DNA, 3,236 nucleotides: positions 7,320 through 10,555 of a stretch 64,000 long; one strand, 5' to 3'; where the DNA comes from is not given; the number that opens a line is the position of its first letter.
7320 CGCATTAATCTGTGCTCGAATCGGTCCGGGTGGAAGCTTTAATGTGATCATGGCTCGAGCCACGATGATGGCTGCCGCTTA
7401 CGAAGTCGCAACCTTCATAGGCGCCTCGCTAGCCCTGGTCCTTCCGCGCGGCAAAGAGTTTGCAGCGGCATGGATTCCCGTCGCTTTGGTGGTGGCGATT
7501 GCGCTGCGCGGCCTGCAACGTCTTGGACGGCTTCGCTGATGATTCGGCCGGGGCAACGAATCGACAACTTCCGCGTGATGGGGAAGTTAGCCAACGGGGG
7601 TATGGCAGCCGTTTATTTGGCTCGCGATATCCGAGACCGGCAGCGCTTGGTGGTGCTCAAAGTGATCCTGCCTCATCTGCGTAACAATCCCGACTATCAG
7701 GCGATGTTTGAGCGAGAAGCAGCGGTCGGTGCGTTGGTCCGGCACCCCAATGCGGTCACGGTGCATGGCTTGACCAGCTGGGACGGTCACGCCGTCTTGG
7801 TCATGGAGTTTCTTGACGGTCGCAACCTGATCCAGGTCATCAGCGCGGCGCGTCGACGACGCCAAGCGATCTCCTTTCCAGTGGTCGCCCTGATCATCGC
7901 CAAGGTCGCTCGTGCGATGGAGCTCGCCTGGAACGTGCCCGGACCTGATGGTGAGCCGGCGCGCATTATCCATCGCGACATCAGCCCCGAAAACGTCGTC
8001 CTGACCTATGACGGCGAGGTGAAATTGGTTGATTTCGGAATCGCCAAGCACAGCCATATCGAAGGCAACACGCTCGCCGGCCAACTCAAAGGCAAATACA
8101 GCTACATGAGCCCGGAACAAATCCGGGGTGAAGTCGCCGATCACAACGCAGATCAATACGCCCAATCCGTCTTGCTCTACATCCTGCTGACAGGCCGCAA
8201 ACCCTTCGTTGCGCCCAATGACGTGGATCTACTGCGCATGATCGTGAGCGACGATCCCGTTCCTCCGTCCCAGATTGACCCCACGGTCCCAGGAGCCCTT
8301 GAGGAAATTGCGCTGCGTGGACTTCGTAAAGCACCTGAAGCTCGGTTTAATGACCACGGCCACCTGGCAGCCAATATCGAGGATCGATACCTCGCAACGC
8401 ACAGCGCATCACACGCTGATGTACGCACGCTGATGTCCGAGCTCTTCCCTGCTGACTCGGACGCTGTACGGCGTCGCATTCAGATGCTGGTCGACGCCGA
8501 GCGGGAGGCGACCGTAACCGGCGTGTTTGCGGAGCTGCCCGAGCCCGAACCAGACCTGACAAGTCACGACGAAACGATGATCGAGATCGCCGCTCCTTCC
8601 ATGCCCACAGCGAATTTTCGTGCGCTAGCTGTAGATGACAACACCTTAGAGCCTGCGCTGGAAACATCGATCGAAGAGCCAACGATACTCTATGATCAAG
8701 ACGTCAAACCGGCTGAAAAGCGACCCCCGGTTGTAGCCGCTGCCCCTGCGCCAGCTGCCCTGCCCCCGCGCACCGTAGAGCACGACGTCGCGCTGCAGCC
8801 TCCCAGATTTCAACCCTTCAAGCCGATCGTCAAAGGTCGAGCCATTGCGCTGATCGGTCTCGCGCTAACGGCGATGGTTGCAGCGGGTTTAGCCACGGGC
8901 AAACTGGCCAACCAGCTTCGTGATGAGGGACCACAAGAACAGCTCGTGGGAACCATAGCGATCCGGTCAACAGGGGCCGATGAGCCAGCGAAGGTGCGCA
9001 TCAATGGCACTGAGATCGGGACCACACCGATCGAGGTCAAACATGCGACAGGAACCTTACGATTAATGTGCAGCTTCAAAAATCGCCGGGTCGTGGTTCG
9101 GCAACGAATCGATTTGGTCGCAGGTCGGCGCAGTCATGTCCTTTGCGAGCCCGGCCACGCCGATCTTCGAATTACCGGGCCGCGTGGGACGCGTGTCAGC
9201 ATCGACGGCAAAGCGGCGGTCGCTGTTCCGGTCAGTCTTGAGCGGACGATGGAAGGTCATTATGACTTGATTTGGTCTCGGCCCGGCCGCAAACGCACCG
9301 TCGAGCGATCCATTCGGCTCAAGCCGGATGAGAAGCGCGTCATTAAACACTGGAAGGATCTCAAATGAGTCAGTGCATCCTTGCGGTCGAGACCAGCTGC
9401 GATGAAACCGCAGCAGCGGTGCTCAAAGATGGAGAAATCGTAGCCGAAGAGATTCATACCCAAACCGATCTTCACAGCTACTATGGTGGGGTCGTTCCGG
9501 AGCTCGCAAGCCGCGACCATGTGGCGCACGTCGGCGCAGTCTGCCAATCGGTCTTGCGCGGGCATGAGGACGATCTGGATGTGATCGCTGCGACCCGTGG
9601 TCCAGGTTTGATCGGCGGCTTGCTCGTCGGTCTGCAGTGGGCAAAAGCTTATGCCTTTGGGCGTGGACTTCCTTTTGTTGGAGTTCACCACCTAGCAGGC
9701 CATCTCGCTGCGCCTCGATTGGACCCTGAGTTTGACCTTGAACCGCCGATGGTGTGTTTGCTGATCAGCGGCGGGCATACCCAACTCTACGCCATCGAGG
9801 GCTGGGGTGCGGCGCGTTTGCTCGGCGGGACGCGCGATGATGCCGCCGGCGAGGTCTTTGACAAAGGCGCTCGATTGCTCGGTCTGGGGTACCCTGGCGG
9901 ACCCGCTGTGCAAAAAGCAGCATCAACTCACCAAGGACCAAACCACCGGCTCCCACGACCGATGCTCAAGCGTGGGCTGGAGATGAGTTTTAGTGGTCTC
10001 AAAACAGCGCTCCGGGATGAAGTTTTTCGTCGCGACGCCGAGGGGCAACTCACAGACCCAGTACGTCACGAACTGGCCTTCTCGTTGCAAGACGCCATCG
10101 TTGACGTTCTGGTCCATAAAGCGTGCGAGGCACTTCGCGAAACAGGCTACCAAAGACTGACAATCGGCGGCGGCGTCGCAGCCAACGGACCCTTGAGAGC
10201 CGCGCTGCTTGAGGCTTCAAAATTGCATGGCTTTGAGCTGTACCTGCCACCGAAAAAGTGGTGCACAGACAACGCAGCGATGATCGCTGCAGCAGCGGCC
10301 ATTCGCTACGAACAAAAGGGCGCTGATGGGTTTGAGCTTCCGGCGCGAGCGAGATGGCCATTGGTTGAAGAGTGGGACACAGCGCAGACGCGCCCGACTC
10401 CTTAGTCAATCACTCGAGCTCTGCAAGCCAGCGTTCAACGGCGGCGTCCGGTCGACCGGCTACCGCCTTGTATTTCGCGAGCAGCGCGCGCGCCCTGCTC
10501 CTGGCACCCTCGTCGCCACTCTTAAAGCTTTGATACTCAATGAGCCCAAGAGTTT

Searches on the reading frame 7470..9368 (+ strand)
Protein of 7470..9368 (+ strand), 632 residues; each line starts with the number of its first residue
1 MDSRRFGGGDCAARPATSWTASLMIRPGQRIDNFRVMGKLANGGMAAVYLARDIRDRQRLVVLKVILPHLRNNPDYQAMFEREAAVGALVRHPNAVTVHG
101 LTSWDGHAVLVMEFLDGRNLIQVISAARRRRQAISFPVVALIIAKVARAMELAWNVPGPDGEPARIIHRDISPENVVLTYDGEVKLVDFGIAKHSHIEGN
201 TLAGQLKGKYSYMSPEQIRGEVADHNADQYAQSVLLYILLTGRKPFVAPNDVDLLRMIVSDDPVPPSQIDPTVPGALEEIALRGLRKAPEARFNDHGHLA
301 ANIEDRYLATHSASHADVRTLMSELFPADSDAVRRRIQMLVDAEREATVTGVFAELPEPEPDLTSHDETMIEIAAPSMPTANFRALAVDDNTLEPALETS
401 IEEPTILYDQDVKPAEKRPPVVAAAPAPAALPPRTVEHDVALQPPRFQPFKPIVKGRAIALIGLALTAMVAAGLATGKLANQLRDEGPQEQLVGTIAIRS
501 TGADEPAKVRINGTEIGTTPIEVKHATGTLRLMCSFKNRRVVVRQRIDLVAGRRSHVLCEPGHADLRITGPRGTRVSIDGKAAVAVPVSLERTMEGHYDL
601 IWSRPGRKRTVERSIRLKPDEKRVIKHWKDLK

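Call 68: search_protein_families(library=pfam, proteins=[window:7470-9368:+], max_evalue=0.00001)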
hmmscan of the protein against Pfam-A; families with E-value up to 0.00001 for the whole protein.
window:7470-9368:+ (632 aa): 3 families
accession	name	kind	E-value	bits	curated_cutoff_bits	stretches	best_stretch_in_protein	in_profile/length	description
PF00069.31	Pkinase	-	7.3e-31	107.9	31.7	1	35-260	2-211/263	Protein kinase domain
PF07714.23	PK_Tyr_Ser-Thr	-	5.2e-23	82.1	23.1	1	37-292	4-248/258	Protein tyrosine and serine/threonine kinase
PF08308.17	PEGA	-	3.1e-07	30.6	20.8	0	494-530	2-37/71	PEGA domain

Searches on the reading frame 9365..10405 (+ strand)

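Call 68: search_protein_families(library=pfam, proteins=[window:9365-10405:+], max_evalue=0.00001)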
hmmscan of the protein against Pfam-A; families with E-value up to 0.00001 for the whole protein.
window:9365-10405:+ (346 aa): 1 family
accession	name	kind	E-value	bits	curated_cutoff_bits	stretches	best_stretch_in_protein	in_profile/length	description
PF00814.31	TsaD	-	6.4e-81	272.4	24.8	1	24-308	1-263/264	tRNA N6-adenosine threonylcarbamoyltransferase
